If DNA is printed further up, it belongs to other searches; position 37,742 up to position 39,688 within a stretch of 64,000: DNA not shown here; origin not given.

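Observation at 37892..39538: HD-GYP phosphodiesterase with an extracytoplasmic cadherin-like domain, last gene of the tad pilus strand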

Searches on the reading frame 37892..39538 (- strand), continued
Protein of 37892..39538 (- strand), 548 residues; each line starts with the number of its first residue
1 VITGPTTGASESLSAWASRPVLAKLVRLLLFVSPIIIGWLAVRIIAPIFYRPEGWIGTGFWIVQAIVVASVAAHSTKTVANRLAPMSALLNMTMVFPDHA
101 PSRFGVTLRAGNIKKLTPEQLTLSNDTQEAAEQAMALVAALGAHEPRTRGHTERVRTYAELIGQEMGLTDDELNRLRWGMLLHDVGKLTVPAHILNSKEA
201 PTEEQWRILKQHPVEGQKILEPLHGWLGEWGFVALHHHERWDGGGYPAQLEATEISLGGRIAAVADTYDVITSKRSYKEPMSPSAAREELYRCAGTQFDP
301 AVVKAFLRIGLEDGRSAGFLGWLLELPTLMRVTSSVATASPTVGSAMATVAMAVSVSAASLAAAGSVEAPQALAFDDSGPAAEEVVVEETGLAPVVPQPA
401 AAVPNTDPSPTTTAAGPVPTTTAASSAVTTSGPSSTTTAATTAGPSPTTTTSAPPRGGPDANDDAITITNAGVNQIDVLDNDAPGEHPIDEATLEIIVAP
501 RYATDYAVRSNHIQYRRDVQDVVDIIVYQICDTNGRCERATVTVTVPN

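Call 17: search_solved_structures(query=window:37895-39538:-, max_evalue=0.001, show_alignments=2)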
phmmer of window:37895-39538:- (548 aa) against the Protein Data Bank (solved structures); distinct sequences matched with E-value up to 0.001: 6.
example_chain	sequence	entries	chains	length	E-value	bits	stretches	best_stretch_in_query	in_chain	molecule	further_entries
5z7c_A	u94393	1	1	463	6.1e-29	104.6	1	116-302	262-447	3'3'-cGAMP-specific phosphodiesterase 3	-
4mcw_A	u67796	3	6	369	1.4e-28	103.5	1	137-308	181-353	Metal dependent phosphohydrolase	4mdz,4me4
4r8z_A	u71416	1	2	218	2.3e-22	82.9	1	127-309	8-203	Cyclic di-GMP phosphodiesterase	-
9rbz_A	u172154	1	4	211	4.8e-16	62.1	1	135-309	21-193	HD domain/sensory box protein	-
9rc0_A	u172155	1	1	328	1.2e-15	60.8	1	131-309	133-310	HD domain/sensory box protein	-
3tm8_A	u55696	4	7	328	0.00012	24.4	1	134-240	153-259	Uncharacterized protein | Uncharacterized protein Bd1817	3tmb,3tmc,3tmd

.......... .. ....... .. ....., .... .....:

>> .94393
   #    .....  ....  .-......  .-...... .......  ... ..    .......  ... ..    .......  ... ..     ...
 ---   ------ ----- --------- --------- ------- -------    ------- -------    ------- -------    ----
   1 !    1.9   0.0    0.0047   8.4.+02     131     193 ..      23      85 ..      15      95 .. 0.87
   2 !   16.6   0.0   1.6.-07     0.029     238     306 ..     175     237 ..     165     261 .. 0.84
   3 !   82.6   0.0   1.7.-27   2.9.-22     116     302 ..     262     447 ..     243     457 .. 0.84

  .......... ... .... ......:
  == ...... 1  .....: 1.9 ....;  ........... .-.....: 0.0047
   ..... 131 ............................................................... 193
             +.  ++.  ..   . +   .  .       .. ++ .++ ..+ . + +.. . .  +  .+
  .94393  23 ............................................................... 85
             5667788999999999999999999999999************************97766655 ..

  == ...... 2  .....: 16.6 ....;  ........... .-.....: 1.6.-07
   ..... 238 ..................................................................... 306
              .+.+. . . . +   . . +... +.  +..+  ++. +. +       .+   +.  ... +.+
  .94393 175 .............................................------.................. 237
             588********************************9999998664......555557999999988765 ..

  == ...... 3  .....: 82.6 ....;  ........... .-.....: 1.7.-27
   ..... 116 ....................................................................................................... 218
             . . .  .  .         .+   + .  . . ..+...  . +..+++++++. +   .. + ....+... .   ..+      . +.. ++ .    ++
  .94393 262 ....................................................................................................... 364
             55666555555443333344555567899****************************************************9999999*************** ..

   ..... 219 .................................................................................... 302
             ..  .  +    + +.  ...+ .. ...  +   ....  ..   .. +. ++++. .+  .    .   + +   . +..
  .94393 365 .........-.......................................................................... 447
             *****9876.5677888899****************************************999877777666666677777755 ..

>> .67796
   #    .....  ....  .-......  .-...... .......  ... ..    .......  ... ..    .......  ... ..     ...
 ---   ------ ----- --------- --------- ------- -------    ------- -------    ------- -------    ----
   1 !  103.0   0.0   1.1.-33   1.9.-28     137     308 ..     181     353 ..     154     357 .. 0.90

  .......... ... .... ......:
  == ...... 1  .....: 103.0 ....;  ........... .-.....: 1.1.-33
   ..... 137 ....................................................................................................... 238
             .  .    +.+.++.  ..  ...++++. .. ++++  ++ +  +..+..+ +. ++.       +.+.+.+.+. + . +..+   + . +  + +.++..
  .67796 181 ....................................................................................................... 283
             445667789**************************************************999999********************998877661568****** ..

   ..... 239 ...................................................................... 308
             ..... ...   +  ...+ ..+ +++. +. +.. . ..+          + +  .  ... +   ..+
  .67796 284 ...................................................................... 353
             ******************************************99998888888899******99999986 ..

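Call 20: find_encoding_contigs(protein=P0002, flank=10000, max_places=2)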
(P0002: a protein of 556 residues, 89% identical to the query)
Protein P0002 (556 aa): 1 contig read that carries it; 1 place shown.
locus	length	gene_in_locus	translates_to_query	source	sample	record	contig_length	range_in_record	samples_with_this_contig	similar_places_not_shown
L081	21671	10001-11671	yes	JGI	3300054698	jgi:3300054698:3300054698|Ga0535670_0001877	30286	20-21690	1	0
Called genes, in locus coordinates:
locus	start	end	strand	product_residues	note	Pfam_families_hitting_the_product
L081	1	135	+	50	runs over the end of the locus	?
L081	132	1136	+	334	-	PF01408:GFO_IDH_MocA, PF02894:GFO_IDH_MocA_C, PF22725:GFO_IDH_MocA_C3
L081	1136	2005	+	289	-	PF00106:adh_short, PF08659:KR, PF13561:adh_short_C2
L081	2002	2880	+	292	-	PF04962:KduI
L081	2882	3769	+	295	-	PF09863:DUF2090 (faint), PF01791:DeoC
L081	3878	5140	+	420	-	PF07995:GSDH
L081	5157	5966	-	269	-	PF12710:HAD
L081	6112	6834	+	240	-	-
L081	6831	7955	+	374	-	PF00437:T2SSE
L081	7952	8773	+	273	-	PF00482:T2SSF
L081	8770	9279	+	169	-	PF00482:T2SSF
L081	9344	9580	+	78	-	PF14029:DUF4244 (weak)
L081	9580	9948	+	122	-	PF07811:TadE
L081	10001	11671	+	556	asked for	PF13487:HD_5, PF01966:HD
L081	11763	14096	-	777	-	PF00270:DEAD, PF00271:Helicase_C, PF22982:WHD_HRQ1, PF09369:MZB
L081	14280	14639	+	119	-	PF01740:STAS, PF13466:STAS_2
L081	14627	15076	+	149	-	PF13581:HATPase_c_2, PF02518:HATPase_c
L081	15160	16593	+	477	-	PF06965:Na_H_antiport_1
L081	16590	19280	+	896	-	-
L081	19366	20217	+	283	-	-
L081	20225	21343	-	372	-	PF03706:LPG_synthase_TM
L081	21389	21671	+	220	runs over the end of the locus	PF02223:Thymidylate_kin, PF13521:AAA_28 (weak)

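Call 21: find_encoding_contigs(protein=P0009, flank=10000, max_places=2)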
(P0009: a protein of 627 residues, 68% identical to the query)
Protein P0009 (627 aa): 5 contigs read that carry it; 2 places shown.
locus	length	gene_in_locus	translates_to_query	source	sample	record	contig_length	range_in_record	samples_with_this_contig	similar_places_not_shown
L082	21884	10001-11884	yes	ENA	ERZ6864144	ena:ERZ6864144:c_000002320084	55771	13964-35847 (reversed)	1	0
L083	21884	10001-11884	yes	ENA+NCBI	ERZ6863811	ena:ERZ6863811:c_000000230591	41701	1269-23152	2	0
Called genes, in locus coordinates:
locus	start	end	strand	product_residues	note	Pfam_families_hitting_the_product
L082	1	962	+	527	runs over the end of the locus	PF00501:AMP-binding, PF13193:AMP-binding_C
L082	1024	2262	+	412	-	PF00108:Thiolase_N, PF22691:Thiolase_C_1, PF02803:Thiolase_C (weak)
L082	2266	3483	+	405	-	PF00108:Thiolase_N, PF02803:Thiolase_C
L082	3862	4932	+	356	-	PF07995:GSDH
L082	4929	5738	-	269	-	PF12710:HAD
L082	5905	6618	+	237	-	-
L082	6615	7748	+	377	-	PF00437:T2SSE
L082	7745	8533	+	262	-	PF00482:T2SSF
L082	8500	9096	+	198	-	PF00482:T2SSF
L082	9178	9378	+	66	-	PF14029:DUF4244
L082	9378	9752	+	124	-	PF07811:TadE, PF13400:Tad (weak)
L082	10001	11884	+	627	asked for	PF13487:HD_5, PF01966:HD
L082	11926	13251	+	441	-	PF00041:fn3 (faint)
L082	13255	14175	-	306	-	PF00126:HTH_1, PF03466:LysR_substrate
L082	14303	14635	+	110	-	-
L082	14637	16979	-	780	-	PF00270:DEAD, PF00271:Helicase_C, PF22982:WHD_HRQ1, PF09369:MZB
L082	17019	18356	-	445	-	PF00989:PAS (weak), PF00990:GGDEF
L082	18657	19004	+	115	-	PF01740:STAS, PF13466:STAS_2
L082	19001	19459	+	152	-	PF13581:HATPase_c_2, PF02518:HATPase_c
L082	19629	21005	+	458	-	PF06965:Na_H_antiport_1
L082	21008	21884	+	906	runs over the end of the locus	-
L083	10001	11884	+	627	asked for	PF13487:HD_5, PF01966:HD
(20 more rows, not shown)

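Call 22: find_encoding_contigs(protein=P0010, flank=10000, max_places=2)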
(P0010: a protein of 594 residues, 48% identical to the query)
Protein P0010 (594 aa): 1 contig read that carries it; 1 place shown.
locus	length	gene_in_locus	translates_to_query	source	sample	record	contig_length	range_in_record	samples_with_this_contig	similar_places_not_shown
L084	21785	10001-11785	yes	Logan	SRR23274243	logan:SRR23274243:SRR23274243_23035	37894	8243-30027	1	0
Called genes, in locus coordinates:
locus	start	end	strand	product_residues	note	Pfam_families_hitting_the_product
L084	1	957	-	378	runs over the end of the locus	PF01734:Patatin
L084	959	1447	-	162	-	PF00885:DMRL_synthase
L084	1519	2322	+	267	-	PF00106:adh_short, PF08659:KR, PF23441:SDR, PF13561:adh_short_C2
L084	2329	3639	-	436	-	PF01565:FAD_binding_4, PF04030:ALO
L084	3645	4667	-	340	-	PF01168:Ala_racemase_N, PF14031:D-ser_dehydrat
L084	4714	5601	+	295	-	PF00106:adh_short, PF08659:KR, PF13561:adh_short_C2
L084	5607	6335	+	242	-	PF13468:Glyoxalase_3 (faint), PF13669:Glyoxalase_4 (faint), PF18029:Glyoxalase_6 (faint), PF00903:Glyoxalase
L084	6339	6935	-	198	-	PF08768:THAP4_heme-bd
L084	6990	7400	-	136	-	PF01475:FUR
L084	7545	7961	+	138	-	PF00210:Ferritin, PF02915:Rubrerythrin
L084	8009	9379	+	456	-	PF13183:Fer4_8 (weak), PF13534:Fer4_17 (weak), PF02754:CCG (weak)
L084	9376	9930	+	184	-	PF12007:DUF3501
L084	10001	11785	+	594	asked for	PF01966:HD, PF13487:HD_5, PF17963:Big_9 (weak)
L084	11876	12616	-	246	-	PF03372:Exo_endo_phos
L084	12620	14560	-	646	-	PF01642:MM_CoA_mutase, PF02310:B12-binding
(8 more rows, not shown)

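Call 25: find_encoding_contigs(protein=P0012, flank=10000, max_places=1)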
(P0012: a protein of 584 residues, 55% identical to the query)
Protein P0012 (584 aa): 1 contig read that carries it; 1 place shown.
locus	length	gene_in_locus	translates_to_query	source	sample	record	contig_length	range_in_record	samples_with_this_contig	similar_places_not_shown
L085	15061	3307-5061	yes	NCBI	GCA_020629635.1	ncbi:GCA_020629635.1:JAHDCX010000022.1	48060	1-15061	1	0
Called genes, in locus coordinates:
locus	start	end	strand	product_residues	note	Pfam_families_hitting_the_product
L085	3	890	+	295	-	?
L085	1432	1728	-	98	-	PF01610:DDE_Tnp_ISL3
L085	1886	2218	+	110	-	PF01527:HTH_Tnp_1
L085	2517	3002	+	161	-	PF00665:rve, PF13358:DDE_3 (weak), PF13683:rve_3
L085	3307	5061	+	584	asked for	PF13487:HD_5, PF01966:HD, PF17963:Big_9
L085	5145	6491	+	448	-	PF00041:fn3 (weak)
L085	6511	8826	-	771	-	PF00270:DEAD, PF04851:ResIII (weak), PF00271:Helicase_C, PF22982:WHD_HRQ1, PF09369:MZB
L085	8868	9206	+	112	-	PF01740:STAS, PF13466:STAS_2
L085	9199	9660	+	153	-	PF13581:HATPase_c_2, PF02518:HATPase_c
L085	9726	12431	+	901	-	-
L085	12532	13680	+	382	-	-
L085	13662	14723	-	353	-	PF03706:LPG_synthase_TM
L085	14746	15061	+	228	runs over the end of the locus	PF02223:Thymidylate_kin, PF13521:AAA_28 (faint)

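Call 26: find_encoding_contigs(protein=P0019, flank=10000, max_places=1)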
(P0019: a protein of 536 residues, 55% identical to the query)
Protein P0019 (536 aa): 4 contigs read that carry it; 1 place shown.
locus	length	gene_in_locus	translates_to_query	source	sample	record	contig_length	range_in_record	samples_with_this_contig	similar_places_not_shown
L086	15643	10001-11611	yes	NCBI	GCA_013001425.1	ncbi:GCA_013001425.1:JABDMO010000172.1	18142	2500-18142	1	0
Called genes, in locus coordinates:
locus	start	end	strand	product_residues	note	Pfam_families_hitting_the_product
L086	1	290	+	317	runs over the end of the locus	PF01408:GFO_IDH_MocA, PF22725:GFO_IDH_MocA_C3 (weak)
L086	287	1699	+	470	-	PF00487:FA_desaturase, PF00355:Rieske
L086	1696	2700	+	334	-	PF01408:GFO_IDH_MocA, PF02894:GFO_IDH_MocA_C, PF22725:GFO_IDH_MocA_C3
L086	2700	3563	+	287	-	PF00106:adh_short, PF08659:KR, PF13561:adh_short_C2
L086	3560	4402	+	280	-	PF04962:KduI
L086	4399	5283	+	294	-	PF09863:DUF2090 (faint), PF01791:DeoC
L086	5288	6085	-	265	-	PF12710:HAD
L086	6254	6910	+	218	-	PF01656:CbiA (faint), PF10609:ParA (faint)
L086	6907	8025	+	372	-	PF00437:T2SSE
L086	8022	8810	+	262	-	-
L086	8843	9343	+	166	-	PF00482:T2SSF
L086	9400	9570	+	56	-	PF14029:DUF4244 (weak)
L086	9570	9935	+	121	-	PF07811:TadE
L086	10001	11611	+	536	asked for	PF01966:HD, PF13487:HD_5, PF17963:Big_9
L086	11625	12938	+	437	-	PF00041:fn3 (weak)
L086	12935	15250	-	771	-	PF00270:DEAD, PF00271:Helicase_C, PF22982:WHD_HRQ1, PF09369:MZB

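Call 37: predict_structure(alignment_id=A2)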
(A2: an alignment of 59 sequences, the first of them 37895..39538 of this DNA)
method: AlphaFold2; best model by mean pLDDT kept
length: 548 residues; sequences in the alignment: 59
mean_pLDDT: 74.2   pTM: 0.53
mean pLDDT of the five models: 74.2, 73.8, 71.6, 69.6, 69.6
residues with pLDDT >= 90: 260; 70-90: 88; 50-70: 49; < 50: 151
segments of 3 or more residues with pLDDT < 50: 1-3, 13-16, 91-101, 314-318, 320-366, 373-418, 420-454
pLDDT, mean of each block of 10 residues (from residue 1): 52 53 81 93 97 95 96 89 61 41 57 64 82 86 87 92 93 93 96 92 93 96 92 96 94 96 96 88 90 96 91 49 45 41 32 34 46 43 36 34 36 40 37 37 39 61 94 93 94 96 93 92 95 95 93
secondary structure, 60 per line:
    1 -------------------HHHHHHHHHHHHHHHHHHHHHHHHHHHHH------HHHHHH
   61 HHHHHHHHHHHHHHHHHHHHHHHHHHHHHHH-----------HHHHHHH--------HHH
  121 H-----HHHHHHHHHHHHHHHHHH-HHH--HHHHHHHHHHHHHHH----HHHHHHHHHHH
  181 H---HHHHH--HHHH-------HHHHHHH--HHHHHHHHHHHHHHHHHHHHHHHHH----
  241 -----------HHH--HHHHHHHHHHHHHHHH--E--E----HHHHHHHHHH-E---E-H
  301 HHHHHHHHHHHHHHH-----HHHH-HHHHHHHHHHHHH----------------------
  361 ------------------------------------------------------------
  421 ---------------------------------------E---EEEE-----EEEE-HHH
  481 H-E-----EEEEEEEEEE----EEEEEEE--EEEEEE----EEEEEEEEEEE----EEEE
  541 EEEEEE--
elements in order: H20-48 H55-91 H103-109 H118-121 H127-144 H151-165 H170-181 H185-189 H192-195 H203-209 H212-236 H257-272 H283-292 H300-315 H321-324 H326-338 E464-467 E473-476 H478-481 E489-498 E503-509 E512-517 E522-532 E537-546
